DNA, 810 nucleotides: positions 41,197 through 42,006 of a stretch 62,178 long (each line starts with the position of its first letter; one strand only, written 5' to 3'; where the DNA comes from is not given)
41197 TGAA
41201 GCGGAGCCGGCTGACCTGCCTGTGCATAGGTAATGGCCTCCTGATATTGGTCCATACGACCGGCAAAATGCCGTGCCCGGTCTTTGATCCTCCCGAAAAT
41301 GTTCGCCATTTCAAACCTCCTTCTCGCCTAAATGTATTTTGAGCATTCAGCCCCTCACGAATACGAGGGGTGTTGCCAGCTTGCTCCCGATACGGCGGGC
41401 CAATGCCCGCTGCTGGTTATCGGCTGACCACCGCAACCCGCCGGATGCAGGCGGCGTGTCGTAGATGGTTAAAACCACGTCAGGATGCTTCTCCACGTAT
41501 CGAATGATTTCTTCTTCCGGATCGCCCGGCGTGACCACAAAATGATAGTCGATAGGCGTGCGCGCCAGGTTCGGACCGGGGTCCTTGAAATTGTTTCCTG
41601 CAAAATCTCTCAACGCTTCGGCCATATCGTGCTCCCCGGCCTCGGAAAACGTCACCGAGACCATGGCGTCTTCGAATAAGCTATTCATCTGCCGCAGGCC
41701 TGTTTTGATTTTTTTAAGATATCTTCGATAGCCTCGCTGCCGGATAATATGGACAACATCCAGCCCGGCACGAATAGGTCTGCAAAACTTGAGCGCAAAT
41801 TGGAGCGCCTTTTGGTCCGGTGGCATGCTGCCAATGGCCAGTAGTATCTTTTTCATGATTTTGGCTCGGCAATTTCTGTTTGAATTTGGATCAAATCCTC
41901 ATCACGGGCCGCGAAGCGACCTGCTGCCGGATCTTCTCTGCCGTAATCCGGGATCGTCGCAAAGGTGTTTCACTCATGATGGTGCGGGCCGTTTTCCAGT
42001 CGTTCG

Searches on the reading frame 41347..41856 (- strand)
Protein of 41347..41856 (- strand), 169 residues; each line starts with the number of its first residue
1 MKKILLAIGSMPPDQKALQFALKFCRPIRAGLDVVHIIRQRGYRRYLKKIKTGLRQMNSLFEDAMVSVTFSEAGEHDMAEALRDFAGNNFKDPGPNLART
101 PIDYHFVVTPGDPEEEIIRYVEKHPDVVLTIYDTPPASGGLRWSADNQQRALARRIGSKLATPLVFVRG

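Call 49: search_protein_families(library=pfam, proteins=[window:41347-41856:-])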
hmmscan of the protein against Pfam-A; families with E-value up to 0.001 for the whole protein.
window:41347-41856:- (169 aa): 1 family
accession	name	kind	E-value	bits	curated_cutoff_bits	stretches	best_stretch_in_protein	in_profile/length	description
PF00582.32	Usp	-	1.4e-05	26.1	24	1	1-123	1-101/141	Universal stress protein family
